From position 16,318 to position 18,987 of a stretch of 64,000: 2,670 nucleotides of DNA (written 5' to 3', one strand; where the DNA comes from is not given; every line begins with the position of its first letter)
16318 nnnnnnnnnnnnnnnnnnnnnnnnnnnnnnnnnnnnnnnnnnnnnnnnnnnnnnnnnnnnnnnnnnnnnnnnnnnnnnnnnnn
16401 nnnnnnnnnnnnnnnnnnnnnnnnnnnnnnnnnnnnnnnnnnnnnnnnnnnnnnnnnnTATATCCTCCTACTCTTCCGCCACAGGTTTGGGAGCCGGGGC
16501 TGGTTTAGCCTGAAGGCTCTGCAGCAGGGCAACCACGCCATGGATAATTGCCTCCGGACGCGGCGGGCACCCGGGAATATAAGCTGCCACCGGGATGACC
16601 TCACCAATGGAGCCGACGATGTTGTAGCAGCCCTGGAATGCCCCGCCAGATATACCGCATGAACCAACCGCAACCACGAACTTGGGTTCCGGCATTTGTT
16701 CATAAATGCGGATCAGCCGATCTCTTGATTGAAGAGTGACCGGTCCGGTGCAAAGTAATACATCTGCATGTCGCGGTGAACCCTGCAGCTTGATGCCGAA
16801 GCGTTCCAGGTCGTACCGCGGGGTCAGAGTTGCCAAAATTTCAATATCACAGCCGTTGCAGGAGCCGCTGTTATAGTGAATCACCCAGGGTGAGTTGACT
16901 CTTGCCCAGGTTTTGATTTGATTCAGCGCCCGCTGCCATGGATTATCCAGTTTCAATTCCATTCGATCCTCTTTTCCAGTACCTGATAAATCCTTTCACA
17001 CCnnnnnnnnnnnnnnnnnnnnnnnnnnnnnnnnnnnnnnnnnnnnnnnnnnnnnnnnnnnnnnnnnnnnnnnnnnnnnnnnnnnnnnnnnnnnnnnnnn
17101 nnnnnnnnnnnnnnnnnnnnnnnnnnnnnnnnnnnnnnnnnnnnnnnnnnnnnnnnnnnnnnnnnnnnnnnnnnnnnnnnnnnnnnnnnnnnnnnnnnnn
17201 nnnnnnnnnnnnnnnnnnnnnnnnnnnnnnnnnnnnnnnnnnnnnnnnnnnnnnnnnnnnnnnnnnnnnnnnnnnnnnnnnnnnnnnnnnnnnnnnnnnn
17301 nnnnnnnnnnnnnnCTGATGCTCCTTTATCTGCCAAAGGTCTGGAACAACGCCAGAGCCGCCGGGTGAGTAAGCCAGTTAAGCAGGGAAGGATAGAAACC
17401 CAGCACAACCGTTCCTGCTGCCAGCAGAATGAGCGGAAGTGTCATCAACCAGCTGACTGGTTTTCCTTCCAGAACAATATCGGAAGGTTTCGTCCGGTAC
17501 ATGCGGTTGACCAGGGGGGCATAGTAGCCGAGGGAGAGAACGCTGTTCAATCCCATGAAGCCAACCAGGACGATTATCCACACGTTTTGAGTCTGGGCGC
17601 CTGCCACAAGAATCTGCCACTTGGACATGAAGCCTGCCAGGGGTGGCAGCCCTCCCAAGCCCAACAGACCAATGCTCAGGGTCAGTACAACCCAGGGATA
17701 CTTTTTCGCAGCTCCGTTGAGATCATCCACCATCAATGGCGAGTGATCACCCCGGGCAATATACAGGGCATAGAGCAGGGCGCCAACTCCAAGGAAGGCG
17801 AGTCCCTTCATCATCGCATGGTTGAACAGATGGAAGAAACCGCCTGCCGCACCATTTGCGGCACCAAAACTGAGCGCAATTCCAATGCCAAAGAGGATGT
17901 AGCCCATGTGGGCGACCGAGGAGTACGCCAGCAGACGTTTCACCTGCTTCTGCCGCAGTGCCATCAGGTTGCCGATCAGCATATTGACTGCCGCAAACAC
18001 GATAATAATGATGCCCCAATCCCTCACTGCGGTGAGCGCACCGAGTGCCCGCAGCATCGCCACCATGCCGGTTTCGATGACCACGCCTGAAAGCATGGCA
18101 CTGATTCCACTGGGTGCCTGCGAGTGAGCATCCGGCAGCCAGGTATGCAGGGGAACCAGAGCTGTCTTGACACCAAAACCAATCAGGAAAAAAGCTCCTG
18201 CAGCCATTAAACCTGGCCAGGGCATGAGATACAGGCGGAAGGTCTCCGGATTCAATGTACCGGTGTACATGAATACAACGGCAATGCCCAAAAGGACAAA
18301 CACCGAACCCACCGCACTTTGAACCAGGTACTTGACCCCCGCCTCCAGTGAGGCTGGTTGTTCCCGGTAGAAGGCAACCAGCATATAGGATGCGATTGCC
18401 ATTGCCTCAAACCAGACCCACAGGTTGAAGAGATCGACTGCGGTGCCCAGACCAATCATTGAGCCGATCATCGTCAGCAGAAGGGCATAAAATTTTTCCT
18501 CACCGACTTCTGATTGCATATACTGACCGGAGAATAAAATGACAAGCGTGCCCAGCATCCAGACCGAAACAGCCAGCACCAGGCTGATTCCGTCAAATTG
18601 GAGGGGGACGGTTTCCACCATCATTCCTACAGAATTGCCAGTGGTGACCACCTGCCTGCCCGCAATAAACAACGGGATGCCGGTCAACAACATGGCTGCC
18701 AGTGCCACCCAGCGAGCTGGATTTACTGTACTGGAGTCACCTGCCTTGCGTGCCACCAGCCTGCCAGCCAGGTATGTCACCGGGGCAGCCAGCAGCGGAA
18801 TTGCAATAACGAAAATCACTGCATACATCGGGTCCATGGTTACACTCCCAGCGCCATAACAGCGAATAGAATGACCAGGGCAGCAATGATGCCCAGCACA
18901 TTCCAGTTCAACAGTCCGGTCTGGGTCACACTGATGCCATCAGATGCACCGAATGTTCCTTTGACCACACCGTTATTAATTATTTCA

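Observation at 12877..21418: Complex-I-shaped [NiFe]-hydrogenase: a nuoJKL(M/N)-ABCD-HI gene set whose NuoD homologue keeps all four Ni-Fe cysteines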

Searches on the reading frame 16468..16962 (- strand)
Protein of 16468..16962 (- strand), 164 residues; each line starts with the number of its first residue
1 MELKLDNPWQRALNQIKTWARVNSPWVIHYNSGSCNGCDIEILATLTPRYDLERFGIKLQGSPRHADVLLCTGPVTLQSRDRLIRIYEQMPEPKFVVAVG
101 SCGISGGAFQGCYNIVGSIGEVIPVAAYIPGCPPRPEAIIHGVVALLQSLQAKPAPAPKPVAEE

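Call 3: search_protein_families(library=pfam, proteins=[window:16468-16962:-], max_evalue=0.1)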
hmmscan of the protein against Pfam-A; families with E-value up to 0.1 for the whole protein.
window:16468-16962:- (164 aa): 1 family
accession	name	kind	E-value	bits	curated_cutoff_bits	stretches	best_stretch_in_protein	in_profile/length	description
PF01058.29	Oxidored_q6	-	2.5e-32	111.7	27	1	35-146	1-128/128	NADH ubiquinone oxidoreductase, 20 Kd subunit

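Call 4: search_protein_families(library=ncbifam, proteins=[window:16468-16962:-], max_evalue=0.1)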
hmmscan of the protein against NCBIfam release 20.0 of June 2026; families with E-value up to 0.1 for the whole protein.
window:16468-16962:- (164 aa): 18 families
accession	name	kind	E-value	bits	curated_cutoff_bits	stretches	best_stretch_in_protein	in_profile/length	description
NF005012.1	PRK06411.1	subfamily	3.3e-47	160.1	116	1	11-153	22-161/166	NADH-quinone oxidoreductase subunit NuoB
TIGR01957.1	nuoB_fam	subfamily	1e-43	148.7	142.7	1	13-151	7-143/145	NADH-quinone oxidoreductase subunit B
NF011394.0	PRK14819.1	equivalog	6.2e-41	140.7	312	1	11-151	19-157/264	NADH-quinone oxidoreductase subunit B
NF011391.0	PRK14816.1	equivalog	8.4e-40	136.5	283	1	12-149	41-176/196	NADH-quinone oxidoreductase subunit B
NF011388.0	PRK14813.1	equivalog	5.7e-39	133.9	294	1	12-146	17-149/189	NADH dehydrogenase subunit B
NF011393.0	PRK14818.1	equivalog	2.3e-38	131.5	255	1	11-157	19-162/173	NADH dehydrogenase subunit B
NF009808.0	PRK13292.1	equivalog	9.6e-38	129.6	1156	1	10-158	12-157/791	NADH-quinone oxidoreductase subunit B/C/D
NF011395.0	PRK14820.1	equivalog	5.6e-36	124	263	1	12-147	22-154/180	NADH-quinone oxidoreductase subunit B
NF011390.0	PRK14815.1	equivalog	3.9e-34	117.5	281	1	15-152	25-159/183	NADH dehydrogenase subunit B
NF011392.0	PRK14817.1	equivalog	3.1e-32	111.7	271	1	17-152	30-162/182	NADH-quinone oxidoreductase subunit B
NF011389.0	PRK14814.1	equivalog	1.6e-31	109.6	285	1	13-153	23-160/186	NADH dehydrogenase subunit B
TIGR03294.1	FrhG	equivalog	1.2e-09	38.2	245.5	1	65-150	50-144/228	coenzyme F420 hydrogenase subunit gamma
NF045875.1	F420_non_VhuG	exception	4.2e-07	29.5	450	1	114-151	131-168/286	F420-non-reducing hydrogenase subunit VhuG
NF045520.1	H2_NiFeSe_small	exception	0.00017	21.1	470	1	93-153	144-212/314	NiFeSe hydrogenase small subunit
NF007779.0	PRK10468.1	equivalog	0.00023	20.3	659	1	93-147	148-206/372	hydrogenase 2 small subunit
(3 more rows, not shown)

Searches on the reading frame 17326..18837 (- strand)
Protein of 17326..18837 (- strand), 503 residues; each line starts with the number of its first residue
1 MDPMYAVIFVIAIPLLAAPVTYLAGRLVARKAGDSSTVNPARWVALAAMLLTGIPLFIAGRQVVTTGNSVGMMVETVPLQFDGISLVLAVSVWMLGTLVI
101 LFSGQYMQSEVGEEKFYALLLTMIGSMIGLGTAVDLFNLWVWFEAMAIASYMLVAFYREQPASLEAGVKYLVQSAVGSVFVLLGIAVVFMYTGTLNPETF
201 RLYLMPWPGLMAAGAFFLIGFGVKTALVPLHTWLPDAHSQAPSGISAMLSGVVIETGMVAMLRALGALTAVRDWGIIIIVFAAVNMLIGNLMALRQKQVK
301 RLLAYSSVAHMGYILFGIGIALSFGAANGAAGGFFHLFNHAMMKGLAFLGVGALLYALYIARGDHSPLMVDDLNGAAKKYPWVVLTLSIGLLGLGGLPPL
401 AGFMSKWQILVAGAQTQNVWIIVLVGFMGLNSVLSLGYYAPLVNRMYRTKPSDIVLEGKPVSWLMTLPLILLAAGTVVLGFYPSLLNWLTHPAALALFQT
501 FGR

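Call 3: search_protein_families(library=pfam, proteins=[window:17326-18837:-], max_evalue=0.1)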
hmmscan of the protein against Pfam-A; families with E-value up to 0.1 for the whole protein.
window:17326-18837:- (503 aa): 2 families
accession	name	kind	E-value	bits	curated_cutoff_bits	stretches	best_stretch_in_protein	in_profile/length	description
PF00361.26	Proton_antipo_M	-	1.3e-64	218.7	21.5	1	133-426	1-288/294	NADH:quinone oxidoreductase/Mrp antiporter, TM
PF00662.26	Proton_antipo_N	-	4.7e-06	26.9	24.5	1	76-117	10-51/51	NADH-Ubiquinone oxidoreductase (complex I), chain 5 N-terminus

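Call 4: search_protein_families(library=ncbifam, proteins=[window:17326-18837:-], max_evalue=0.1)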
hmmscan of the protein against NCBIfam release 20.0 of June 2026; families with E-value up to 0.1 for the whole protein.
window:17326-18837:- (503 aa): 75 families (the best 25 are shown)
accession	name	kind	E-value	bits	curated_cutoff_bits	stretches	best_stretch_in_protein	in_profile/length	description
NF006240.0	PRK08376.1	subfamily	2e-79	267.9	662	1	8-500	8-510/521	putative monovalent cation/H+ antiporter subunit D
TIGR01770.1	NDH_I_N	subfamily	6e-70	236.5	332.6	1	77-486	65-471/472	NADH-quinone oxidoreductase subunit NuoN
NF005097.0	PRK06525.1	equivalog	4e-67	227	430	1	8-478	6-470/480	hydrogenase 4 subunit D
NF006241.0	PRK08377.1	equivalog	1.7e-66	225.2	645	1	9-492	7-472/494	NADH dehydrogenase subunit N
NF005086.0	PRK06521.1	equivalog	2.8e-64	217.7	667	1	22-498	19-507/669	hydrogenase 4 subunit B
NF006419.0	PRK08668.1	equivalog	7.2e-64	216.6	617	1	6-486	3-470/613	NADH dehydrogenase subunit M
TIGR01972.1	NDH_I_M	subfamily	2.6e-61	207.8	263.8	1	9-499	3-484/486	NADH-quinone oxidoreductase subunit M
NF005141.0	PRK06590.1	equivalog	4.4e-55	187.8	556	1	6-489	4-476/615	NADH-quinone oxidoreductase subunit L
TIGR01974.1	NDH_I_L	subfamily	8.6e-53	180.2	407.5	1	7-484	3-480/630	NADH-quinone oxidoreductase subunit L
NF004442.0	PRK05777.1-5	equivalog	1.6e-52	179.1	523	1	80-491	72-475/483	NADH-quinone oxidoreductase subunit NuoN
NF009305.0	PRK12662.1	equivalog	1.9e-52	178.7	700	1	7-494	6-487/492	putative monovalent cation/H+ antiporter subunit D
NF004445.0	PRK05777.2-3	equivalog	3.8e-52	177.9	408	1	61-457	55-441/475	NADH-quinone oxidoreductase subunit NuoN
NF004440.0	PRK05777.1-3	equivalog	3.3e-51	174.6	519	1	39-495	37-474/477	NADH-quinone oxidoreductase subunit NuoN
NF009306.0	PRK12663.1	equivalog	5.9e-51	173.8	542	1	79-496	73-480/498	Na+/H+ antiporter subunit D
NF009308.0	PRK12665.1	equivalog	1.5e-49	168.9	585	1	7-447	9-438/531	Na+/H+ antiporter subunit D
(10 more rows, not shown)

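Call 35: search_solved_structures(query=window:17326-18837:-, max_evalue=1e-20, show_alignments=0)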
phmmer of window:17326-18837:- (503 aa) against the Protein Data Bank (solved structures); distinct sequences matched with E-value up to 1e-20: 63 (the best 60 are shown).
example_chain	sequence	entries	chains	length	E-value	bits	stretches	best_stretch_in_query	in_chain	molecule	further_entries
6cfw_H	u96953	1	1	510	4.2e-64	220.5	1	9-499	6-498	Monovalent cation/H+ antiporter subunit D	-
6u8y_H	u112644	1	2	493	6e-48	167.2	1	91-485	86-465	NADH dehydrogenase subunit N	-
6hum_F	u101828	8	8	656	5.9e-38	134.2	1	76-487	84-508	NADH dehydrogenase subunit 5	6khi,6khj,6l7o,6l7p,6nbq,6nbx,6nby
7qru_D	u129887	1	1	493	1.2e-36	129.9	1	54-482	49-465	Na+/H+ antiporter subunit D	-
7wff_F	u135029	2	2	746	2.3e-36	129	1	82-433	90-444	NAD(P)H-quinone oxidoreductase subunit 5, chloroplastic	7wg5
7wff_B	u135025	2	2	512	6.2e-36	127.6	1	88-448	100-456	NAD(P)H-quinone oxidoreductase subunit 2, chloroplastic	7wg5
6hum_B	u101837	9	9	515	7.9e-36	127.2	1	44-492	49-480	NAD(P)H-quinone oxidoreductase subunit 2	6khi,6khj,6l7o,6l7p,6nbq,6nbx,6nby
9grx_F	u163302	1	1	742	1.6e-34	122.9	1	81-425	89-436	NAD(P)H-quinone oxidoreductase subunit 5, chloroplastic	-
9grx_B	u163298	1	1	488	1.8e-34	122.7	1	88-447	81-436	NAD(P)H-quinone oxidoreductase subunit 2 A, chloroplastic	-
7ar7_N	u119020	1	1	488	2e-34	122.6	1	43-498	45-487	NADH-ubiquinone oxidoreductase chain 2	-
7eu3_F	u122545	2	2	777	2.9e-34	122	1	81-411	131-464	NAD(P)H-quinone oxidoreductase subunit F | NADH-plastoquinone oxidoreductase subunit 5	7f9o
7a23_I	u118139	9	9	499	5.5e-34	121.1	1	42-498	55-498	Nad2m | NADH-ubiquinone oxidoreductase chain 2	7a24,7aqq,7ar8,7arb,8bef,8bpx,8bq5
8e73_2M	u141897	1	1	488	6e-34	121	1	37-498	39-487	Nad2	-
8e9g_N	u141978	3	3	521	2.4e-33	119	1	113-490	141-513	NADH-quinone oxidoreductase subunit N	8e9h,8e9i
7eu3_B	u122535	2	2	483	6e-33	117.7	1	89-447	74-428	NAD(P)H-quinone oxidoreductase subunit 2, chloroplastic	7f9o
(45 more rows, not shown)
